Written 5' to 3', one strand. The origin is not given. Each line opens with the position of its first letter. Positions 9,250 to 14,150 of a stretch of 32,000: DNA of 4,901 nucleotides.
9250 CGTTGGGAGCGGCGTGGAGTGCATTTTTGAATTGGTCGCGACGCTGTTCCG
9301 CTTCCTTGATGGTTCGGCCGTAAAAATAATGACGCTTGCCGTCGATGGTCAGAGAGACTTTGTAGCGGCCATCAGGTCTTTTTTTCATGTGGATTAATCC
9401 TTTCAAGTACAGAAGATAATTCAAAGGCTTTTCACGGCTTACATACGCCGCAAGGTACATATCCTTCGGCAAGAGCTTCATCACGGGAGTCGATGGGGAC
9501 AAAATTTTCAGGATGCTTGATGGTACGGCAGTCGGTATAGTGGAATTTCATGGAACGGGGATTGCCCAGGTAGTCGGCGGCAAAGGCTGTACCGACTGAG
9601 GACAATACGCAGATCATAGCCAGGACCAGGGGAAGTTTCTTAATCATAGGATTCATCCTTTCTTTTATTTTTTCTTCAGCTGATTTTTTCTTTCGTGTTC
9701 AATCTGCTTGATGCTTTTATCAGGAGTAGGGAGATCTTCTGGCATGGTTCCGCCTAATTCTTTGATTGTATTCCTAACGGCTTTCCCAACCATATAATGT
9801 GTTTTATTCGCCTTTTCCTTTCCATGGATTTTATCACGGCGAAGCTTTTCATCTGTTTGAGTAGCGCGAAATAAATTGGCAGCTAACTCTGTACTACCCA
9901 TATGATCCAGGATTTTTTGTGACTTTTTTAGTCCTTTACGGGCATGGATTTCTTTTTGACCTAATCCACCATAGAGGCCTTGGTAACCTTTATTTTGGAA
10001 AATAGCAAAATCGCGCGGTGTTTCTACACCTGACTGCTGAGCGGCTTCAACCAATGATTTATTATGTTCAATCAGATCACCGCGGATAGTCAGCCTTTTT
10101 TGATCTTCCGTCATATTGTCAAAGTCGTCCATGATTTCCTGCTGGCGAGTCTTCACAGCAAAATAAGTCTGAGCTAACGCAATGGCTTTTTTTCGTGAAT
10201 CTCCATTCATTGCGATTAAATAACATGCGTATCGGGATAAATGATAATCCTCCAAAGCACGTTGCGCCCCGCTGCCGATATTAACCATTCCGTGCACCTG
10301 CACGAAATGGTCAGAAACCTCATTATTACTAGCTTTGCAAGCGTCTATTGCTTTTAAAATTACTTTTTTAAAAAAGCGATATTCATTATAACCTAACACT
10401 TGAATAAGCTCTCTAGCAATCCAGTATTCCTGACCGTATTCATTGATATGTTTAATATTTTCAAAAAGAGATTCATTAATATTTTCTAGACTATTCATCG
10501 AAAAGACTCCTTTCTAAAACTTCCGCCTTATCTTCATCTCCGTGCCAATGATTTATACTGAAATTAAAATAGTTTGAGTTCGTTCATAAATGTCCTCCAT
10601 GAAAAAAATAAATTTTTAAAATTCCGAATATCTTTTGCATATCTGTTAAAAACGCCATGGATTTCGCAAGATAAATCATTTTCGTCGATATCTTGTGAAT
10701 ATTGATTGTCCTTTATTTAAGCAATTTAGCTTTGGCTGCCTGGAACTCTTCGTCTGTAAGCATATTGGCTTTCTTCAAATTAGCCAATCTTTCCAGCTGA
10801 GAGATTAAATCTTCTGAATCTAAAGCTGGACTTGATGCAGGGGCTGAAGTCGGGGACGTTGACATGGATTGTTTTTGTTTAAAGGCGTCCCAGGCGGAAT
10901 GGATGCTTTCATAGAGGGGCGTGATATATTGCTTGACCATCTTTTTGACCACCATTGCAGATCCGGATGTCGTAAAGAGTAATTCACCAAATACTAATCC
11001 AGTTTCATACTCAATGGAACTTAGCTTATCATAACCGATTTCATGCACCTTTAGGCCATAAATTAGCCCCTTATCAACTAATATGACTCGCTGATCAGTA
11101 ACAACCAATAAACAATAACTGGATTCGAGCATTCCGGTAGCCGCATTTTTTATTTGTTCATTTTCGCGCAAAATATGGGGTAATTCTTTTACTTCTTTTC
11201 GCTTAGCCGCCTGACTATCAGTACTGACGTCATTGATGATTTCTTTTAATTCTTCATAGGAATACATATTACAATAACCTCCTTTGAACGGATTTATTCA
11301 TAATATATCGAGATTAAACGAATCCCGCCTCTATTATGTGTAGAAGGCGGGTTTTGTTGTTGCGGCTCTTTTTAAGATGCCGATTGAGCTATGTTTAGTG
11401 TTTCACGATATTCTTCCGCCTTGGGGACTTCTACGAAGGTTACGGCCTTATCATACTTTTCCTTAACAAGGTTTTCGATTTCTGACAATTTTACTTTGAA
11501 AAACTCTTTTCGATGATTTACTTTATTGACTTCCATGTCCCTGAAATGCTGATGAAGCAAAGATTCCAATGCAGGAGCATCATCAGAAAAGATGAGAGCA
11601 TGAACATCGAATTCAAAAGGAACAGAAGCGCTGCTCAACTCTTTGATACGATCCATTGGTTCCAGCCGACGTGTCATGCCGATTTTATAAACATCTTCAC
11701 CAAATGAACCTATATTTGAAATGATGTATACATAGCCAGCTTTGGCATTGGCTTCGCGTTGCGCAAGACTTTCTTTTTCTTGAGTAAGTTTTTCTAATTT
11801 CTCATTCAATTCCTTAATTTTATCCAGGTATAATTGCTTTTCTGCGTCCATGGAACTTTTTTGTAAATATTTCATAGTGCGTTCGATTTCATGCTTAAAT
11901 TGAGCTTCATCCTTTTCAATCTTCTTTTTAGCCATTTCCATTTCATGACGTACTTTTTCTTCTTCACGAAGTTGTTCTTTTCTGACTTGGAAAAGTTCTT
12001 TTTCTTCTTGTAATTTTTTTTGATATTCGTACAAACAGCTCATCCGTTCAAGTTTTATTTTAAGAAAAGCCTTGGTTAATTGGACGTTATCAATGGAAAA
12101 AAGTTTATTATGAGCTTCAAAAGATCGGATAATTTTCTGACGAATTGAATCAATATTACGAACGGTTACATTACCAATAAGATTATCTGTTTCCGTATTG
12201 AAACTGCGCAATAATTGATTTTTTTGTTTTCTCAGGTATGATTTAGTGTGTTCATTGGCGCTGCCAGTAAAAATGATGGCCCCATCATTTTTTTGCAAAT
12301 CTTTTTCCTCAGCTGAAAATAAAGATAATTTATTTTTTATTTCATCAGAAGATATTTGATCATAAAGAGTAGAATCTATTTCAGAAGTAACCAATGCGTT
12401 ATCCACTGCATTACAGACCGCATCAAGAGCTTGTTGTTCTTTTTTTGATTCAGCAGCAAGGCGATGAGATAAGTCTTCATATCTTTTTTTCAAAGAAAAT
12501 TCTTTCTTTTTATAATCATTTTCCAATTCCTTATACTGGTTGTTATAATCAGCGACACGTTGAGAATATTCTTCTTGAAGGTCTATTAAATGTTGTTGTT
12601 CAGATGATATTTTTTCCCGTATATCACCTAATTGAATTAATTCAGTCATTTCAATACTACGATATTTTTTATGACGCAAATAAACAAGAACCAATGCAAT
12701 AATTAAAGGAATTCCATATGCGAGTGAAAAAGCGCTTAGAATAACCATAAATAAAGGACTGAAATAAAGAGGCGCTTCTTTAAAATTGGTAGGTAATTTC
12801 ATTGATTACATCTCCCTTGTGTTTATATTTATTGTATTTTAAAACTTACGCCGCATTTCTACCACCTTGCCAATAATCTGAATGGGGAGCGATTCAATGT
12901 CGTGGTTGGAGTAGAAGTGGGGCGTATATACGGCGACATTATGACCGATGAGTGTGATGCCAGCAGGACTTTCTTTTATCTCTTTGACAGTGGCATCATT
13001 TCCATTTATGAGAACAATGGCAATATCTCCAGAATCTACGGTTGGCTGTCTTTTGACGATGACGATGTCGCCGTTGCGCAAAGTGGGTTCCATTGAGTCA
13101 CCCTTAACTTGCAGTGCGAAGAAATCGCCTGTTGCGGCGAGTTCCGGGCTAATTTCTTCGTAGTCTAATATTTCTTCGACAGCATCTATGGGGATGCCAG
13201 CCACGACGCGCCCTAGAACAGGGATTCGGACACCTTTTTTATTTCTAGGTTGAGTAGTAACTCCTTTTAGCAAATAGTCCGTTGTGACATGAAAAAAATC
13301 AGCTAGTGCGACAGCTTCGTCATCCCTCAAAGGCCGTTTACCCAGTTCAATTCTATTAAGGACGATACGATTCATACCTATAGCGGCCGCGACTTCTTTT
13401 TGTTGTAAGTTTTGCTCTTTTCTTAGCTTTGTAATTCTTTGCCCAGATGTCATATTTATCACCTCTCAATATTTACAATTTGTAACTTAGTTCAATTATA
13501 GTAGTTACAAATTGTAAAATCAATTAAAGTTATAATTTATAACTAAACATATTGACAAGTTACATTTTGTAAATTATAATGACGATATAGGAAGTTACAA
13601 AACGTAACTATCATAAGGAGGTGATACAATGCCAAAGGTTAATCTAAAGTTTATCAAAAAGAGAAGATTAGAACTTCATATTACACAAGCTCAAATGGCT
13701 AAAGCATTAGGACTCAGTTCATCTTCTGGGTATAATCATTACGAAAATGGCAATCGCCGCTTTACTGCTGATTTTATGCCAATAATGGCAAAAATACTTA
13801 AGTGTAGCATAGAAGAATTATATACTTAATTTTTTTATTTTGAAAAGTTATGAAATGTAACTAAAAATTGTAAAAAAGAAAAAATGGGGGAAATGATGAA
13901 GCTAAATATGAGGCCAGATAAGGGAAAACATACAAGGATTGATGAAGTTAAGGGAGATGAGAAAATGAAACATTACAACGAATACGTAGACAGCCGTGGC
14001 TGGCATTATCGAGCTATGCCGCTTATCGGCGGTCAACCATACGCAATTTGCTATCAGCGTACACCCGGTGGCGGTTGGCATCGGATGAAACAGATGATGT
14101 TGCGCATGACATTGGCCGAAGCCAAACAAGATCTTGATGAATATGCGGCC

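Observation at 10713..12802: Candidate lysogen-expressed defence module in the rex position: TM-coiled-coil-DUF4041/T5orf172 protein plus PH-SHOCT protein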

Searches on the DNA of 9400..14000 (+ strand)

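Call 9: search_dna_similar(query=window:9400-14000:+, collection=phages, mode=near)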
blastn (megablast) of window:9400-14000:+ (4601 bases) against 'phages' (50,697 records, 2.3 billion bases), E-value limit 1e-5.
Records with a match: 2; places in all: 2; records where one place covers at least 80% of the query: 0.
Best place of each record, by identity: 60-80% 2.
By first word of the organism name: Streptococcus 2.
By host as written in the record: Streptococcus uberis C9359 1; Streptococcus uberis C5388 1.
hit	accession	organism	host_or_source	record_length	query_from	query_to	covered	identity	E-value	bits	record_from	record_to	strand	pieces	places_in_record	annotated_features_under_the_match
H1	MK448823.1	Streptococcus phage Javan633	Streptococcus uberis C9359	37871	2199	2342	3%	76.4%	2e-11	79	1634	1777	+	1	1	hypothetical protein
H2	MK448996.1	Streptococcus phage Javan628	Streptococcus uberis C5388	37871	2199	2342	3%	76.4%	2e-11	79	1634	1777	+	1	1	hypothetical protein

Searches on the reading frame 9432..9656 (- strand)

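Call 3: search_protein_families(library=pfam, proteins=[window:9432-9656:-], max_evalue=0.01)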
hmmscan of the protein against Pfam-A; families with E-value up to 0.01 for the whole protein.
window:9432-9656:- (74 aa): 1 family
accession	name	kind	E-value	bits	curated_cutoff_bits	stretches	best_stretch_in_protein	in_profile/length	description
PF02805.21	Ada_Zn_binding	-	0.0014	19.1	23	1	48-74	38-64/65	Metal binding domain of Ada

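Call 4: search_protein_families(library=padloc, proteins=[window:9432-9656:-], max_evalue=0.01)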
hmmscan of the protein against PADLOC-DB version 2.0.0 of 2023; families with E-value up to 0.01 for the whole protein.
window:9432-9656:- (74 aa): 0 families

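Call 27: search_protein_families(library=phrogs, proteins=[window:9432-9656:-], max_evalue=0.001)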
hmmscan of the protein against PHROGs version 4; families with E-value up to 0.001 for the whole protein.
window:9432-9656:- (74 aa): 0 families

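Call 72: search_protein_families(library=ncbifam, proteins=[window:9432-9656:-], max_evalue=0.001)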
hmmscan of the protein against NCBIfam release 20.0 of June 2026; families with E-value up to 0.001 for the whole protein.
window:9432-9656:- (74 aa): 0 families

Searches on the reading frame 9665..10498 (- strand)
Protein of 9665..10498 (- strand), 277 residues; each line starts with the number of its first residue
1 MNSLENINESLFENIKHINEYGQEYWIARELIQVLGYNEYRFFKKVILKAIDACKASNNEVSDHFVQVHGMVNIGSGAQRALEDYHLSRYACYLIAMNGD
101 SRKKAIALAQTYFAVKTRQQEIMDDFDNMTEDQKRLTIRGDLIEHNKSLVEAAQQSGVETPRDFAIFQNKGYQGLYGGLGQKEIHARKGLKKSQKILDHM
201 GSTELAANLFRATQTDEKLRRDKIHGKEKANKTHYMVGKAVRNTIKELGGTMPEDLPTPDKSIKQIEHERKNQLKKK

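Call 3: search_protein_families(library=pfam, proteins=[window:9665-10498:-], max_evalue=0.01)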
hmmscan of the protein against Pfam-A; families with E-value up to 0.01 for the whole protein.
window:9665-10498:- (277 aa): 1 family
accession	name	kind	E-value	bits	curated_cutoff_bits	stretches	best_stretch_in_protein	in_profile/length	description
PF02498.22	Bro-N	-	1.3e-09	39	25.6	1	14-109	1-88/96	BRO family, N-terminal domain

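Call 4: search_protein_families(library=padloc, proteins=[window:9665-10498:-], max_evalue=0.01)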
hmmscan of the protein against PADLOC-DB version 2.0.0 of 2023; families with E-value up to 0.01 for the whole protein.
window:9665-10498:- (277 aa): 5 families
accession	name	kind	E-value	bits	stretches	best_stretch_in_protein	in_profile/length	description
PDLC04919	PDC-S13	-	2.2e-120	399.1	1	5-276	6-272/281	-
PDLC03083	Specificity_I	-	2.4e-106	354.5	1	8-272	2-268/717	Type I specificity subunit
PDLC04918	PDC-S13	-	2.7e-84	280.5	2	141-276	74-208/214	-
PDLC04871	PDC-S05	-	4.4e-34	116.2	1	9-125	11-127/468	-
PDLC04920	PDC-S13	-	3.4e-18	63.9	1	119-272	125-276/286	-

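Call 27: search_protein_families(library=phrogs, proteins=[window:9665-10498:-], max_evalue=0.001)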
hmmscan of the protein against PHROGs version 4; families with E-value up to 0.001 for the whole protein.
window:9665-10498:- (277 aa): 2 families
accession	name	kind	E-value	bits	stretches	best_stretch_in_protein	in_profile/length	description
phrog_8036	-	unknown function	5e-113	378.2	1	7-276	21-281/290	-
phrog_15286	-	unknown function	3.1e-05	24.1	1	142-252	148-256/274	-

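Call 72: search_protein_families(library=ncbifam, proteins=[window:9665-10498:-], max_evalue=0.001)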
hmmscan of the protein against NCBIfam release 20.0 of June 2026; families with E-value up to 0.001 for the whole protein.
window:9665-10498:- (277 aa): 1 family
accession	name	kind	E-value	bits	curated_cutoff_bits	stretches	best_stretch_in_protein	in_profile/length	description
NF008573.0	PRK11525.1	equivalog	2.5e-126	420.9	242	1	4-276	5-279/288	DNA damage-inducible protein D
